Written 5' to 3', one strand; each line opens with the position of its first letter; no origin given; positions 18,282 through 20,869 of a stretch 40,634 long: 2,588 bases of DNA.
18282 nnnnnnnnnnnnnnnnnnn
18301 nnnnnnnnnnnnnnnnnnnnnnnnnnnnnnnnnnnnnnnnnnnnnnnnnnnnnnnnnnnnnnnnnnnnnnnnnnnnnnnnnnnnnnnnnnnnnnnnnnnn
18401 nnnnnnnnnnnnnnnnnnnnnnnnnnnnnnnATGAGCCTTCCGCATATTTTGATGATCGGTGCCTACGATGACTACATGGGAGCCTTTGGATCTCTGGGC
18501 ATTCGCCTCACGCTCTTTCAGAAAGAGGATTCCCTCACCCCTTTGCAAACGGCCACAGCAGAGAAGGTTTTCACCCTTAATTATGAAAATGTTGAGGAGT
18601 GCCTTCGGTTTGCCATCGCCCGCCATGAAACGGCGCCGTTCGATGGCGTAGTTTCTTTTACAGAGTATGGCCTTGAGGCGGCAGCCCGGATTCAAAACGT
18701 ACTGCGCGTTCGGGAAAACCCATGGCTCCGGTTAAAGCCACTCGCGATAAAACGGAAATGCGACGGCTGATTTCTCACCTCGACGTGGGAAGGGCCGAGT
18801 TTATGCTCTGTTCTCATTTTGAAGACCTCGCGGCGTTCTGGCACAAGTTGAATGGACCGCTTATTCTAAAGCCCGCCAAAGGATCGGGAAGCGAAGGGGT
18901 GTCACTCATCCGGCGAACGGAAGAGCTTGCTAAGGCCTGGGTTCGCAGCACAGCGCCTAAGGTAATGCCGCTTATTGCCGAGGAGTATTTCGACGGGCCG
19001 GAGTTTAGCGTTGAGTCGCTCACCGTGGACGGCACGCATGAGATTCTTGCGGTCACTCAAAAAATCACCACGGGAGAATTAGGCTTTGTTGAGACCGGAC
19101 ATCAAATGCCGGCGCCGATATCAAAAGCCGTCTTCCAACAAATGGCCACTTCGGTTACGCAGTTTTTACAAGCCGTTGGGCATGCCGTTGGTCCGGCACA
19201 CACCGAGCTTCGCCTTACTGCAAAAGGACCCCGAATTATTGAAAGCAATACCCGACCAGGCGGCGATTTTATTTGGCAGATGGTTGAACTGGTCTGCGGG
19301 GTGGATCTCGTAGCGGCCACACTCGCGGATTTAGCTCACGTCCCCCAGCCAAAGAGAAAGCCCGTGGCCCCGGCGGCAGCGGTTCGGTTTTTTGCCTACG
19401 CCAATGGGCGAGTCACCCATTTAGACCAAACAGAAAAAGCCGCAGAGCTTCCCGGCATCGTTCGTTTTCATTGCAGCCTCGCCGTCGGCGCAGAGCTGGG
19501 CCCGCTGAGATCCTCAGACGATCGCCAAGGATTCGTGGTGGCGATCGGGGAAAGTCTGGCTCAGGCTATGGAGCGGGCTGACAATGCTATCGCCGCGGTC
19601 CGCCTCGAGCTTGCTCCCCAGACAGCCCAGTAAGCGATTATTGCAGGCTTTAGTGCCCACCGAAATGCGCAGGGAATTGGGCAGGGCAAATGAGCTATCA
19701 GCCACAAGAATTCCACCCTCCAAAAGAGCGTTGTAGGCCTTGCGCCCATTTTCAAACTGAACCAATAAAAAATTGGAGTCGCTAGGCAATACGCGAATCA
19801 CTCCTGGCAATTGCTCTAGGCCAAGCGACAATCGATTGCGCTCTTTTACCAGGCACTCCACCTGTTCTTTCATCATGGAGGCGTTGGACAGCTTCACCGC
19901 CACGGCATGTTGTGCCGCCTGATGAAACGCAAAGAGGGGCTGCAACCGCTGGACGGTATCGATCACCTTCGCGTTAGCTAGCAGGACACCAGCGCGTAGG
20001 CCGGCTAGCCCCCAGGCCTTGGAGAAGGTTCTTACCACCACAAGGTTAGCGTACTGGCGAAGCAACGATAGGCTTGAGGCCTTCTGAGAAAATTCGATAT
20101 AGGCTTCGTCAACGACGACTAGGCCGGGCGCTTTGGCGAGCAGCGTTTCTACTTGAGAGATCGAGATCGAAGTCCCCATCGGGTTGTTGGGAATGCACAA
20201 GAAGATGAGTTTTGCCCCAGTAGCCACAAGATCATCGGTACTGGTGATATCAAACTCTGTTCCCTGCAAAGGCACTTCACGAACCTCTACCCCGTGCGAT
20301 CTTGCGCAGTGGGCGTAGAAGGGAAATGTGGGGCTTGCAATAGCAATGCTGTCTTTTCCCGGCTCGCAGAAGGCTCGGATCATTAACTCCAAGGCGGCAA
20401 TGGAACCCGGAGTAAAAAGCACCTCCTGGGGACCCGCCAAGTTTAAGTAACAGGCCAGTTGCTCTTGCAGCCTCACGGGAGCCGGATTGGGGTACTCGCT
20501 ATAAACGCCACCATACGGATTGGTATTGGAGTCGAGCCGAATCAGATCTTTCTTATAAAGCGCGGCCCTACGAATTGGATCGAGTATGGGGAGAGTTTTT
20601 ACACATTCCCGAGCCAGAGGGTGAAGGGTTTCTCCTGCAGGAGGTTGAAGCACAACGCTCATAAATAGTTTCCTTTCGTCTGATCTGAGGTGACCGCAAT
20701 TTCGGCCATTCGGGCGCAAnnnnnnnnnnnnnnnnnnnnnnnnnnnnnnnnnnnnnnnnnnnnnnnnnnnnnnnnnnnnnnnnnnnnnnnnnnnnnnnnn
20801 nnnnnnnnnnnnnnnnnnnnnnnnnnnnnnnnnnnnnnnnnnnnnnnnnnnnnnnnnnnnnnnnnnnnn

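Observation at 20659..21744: Cupin plus heme-oxygenase-like diiron oxidase fusion with the domains in reverse order to SznF, next to a SAM methyltransferase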

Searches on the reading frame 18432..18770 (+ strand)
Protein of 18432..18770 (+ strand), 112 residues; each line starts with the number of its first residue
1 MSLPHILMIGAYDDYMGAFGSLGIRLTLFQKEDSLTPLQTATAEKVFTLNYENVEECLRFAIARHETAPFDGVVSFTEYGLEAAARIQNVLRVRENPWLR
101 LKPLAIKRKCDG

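Call 3: search_protein_families(library=pfam, proteins=[window:18432-18770:+], max_evalue=0.01)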
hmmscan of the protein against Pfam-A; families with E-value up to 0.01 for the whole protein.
window:18432-18770:+ (112 aa): 1 family
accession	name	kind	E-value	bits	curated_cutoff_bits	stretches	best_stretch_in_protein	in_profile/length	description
PF18130.6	ATPgrasp_N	-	9.2e-09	36.2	27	1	21-91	6-77/81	ATP-grasp N-terminal domain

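Call 4: search_protein_families(library=ncbifam, proteins=[window:18432-18770:+], max_evalue=0.01)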
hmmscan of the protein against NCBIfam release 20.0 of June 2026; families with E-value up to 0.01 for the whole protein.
window:18432-18770:+ (112 aa): 0 families

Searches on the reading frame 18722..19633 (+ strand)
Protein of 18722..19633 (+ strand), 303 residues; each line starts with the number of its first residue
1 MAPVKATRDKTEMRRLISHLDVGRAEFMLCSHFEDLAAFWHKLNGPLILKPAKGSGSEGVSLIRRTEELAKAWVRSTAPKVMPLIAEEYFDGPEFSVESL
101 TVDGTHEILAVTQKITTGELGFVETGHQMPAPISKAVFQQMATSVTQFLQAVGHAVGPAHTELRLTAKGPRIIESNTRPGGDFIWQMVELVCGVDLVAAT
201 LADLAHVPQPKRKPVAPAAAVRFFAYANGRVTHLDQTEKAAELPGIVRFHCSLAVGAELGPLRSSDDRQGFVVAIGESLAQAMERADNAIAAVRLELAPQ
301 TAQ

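Call 3: search_protein_families(library=pfam, proteins=[window:18722-19633:+], max_evalue=0.01)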
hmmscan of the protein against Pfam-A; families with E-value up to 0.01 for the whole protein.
window:18722-19633:+ (303 aa): 9 families
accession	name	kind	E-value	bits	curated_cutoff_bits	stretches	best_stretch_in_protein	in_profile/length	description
PF13535.11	ATP-grasp_4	-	1.4e-19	70.7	27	1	45-182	3-155/160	ATP-grasp domain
PF18603.7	LAL_C2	-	2.6e-19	69.7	29.4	1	222-297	1-77/78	L-amino acid ligase C-terminal domain 2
PF02655.19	ATP-grasp_3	-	4.1e-10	40.4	23.2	1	44-181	31-159/160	ATP-grasp domain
PF01071.24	GARS_A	-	1.3e-06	28.8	27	1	9-180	2-190/194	Phosphoribosylglycinamide synthetase, ATP-grasp (A) domain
PF07478.18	Dala_Dala_lig_C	-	3.7e-06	27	24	1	37-180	29-177/204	D-ala D-ala ligase C-terminus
PF15632.11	ATPgrasp_Ter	-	4.8e-06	26.8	29.1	1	83-220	4-124/131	ATP-grasp in the biosynthetic pathway with Ter operon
PF02222.28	ATP-grasp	-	5.1e-05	23.4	27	1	17-153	3-141/179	ATP-grasp domain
PF02786.22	CPSase_L_D2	-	0.00019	21.4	19.8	1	9-199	1-198/211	Carbamoyl-phosphate synthase L chain, ATP binding domain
PF14397.11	ATPgrasp_ST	-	0.0053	16.4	31.4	0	31-67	47-83/278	Sugar-transfer associated ATP-grasp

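Call 4: search_protein_families(library=ncbifam, proteins=[window:18722-19633:+], max_evalue=0.01)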
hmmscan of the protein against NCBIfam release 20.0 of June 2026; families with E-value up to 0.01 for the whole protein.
window:18722-19633:+ (303 aa): 24 families
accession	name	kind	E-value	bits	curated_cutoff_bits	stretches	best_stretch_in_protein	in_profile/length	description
NF002563.0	PRK02186.1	subfamily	1.1e-50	172.9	625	1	4-297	102-396/890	argininosuccinate lyase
NF005543.0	PRK07206.1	subfamily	1.4e-22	80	302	1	5-260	104-375/416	hypothetical protein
NF002378.0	PRK01372.1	subfamily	1.1e-11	44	243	1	9-180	100-272/305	D-alanine--D-alanine ligase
NF006766.0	PRK09288.1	equivalog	2.7e-10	39.6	339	1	4-295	108-392/396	formate-dependent phosphoribosylglycinamide formyltransferase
TIGR01205.1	D_ala_D_alaTIGR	subfamily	1e-09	37.8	245.65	1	8-180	105-288/318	D-alanine--D-alanine ligase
NF053745.1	AAntcapLigBacD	equivalog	1.1e-08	34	850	1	5-196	132-345/471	alanine--anticapsin ligase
NF041595.1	dap_A_syn_DdaF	equivalog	2.8e-08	32.9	840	1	5-183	111-296/424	dapdiamide A synthase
TIGR01142.1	purT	equivalog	4.3e-08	32.4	502.15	1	4-295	95-379/380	phosphoribosylglycinamide formyltransferase 2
TIGR00877.1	purD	equivalog_domain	7.2e-08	31.6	288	1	9-296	104-411/425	phosphoribosylamine--glycine ligase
NF053643.1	Ddl_archaea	equivalog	1.8e-07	30.5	500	1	4-181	101-274/367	putative pseudomurein biosynthesis ATP-grasp protein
TIGR03909.1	pyrrolys_PylC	equivalog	2.1e-07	30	248.3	1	43-113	123-190/374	3-methylornithine--L-lysine ligase PylC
NF004680.0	PRK06019.1-6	equivalog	4.3e-07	29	327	1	7-89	114-196/405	5-(carboxyamino)imidazole ribonucleotide synthase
NF009405.0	PRK12767.1-4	equivalog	5.3e-07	28.9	390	1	4-183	107-270/320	carbamoyl phosphate synthase-like protein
TIGR01369.1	CPSaseII_lrg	equivalog_domain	7.1e-07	27.2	1027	1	6-180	666-842/1052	carbamoyl-phosphate synthase (glutamine-hydrolyzing) large subunit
TIGR02068.2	cya_phycin_syn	equivalog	2.8e-06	25.7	850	1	4-115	208-315/862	cyanophycin synthetase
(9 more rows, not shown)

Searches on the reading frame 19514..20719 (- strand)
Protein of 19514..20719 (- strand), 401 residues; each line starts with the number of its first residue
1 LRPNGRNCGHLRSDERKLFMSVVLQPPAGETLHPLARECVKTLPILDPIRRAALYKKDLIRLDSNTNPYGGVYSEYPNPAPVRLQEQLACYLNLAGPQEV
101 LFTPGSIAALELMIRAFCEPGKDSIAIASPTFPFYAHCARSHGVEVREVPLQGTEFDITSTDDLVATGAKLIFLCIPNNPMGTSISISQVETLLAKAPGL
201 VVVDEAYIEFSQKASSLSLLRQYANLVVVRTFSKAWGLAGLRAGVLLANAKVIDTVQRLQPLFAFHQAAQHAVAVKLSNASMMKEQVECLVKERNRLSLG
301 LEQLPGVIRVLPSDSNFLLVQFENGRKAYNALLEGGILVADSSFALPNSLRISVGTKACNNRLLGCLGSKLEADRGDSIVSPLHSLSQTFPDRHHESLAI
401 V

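Call 3: search_protein_families(library=pfam, proteins=[window:19514-20719:-], max_evalue=0.01)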
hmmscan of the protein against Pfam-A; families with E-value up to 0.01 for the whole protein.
window:19514-20719:- (401 aa): 3 families
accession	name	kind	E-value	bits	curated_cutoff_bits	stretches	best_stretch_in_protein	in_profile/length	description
PF00155.27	Aminotran_1_2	-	3.1e-53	181.7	19.7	1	73-364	35-358/361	Aminotransferase class I and II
PF01053.26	Cys_Met_Meta_PP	-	1.6e-07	30.7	27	1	46-207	19-176/381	Cys/Met metabolism PLP-dependent enzyme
PF00266.25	Aminotran_5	-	3.7e-05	23.3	21.5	1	85-206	49-177/371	Aminotransferase class-V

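Call 4: search_protein_families(library=ncbifam, proteins=[window:19514-20719:-], max_evalue=0.01)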
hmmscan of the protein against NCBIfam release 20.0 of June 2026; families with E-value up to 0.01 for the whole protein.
window:19514-20719:- (401 aa): 79 families (the best 25 are shown)
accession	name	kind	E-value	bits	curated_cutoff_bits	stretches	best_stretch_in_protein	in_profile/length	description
TIGR01141.1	hisC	equivalog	1.5e-81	274.1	276.55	1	56-367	19-346/349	histidinol-phosphate transaminase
TIGR01140.1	L_thr_O3P_dcar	equivalog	1.9e-52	178.5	290.55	1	73-366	42-329/331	threonine-phosphate decarboxylase CobD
NF002877.0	PRK03317.1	equivalog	2.7e-51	174.5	409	1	75-368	66-364/374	histidinol-phosphate transaminase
NF002878.0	PRK03321.1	subfamily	9.2e-50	169.3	374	1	75-366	53-344/352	histidinol-phosphate transaminase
NF006580.0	PRK09105.1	subfamily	3.7e-44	151.1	444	1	98-358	99-358/375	pyridoxal phosphate-dependent aminotransferase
NF002726.0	PRK02610.1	equivalog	2.3e-43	148.6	391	1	75-371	62-369/374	histidinol-phosphate transaminase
NF003496.0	PRK05166.1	equivalog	1.3e-42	145.9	540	1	73-368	65-367/373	histidinol-phosphate transaminase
NF051461.1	pyoverd_PtaA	equivalog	3.6e-36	124.6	500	1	75-361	65-350/359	pyoverdine biosynthesis transaminase PtaA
NF006014.0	PRK08153.1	equivalog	9.4e-33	113.6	510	1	75-369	64-362/370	pyridoxal phosphate-dependent aminotransferase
NF041364.1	GntC_guanitoxin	equivalog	3.3e-32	111.8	415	1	84-356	42-341/356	guanitoxin biosynthesis PLP-dependent (S)-gamma-hydroxy-L-arginine cyclodehydratase GntC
NF005915.1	PRK07908.1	equivalog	3.7e-30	105.4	360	1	75-364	43-328/332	Rv2231c family histidinol phosphate aminotransferase CobC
NF004870.0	PRK06225.1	equivalog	6e-29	100.9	351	1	72-323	58-317/380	pyridoxal phosphate-dependent aminotransferase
NF053748.1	bifunc_CobBC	exception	1.4e-25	89.8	950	1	75-358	511-787/797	bifunctional hydrogenobyrinic acid a,c-diamide synthase/histidinol phosphate aminotransferase CobBC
NF006225.0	PRK08354.1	equivalog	1.2e-23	84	288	1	100-367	63-312/318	putative aminotransferase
NF004770.0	PRK06108.1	subfamily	1.2e-22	80.3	422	1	94-324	93-337/396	pyridoxal phosphate-dependent aminotransferase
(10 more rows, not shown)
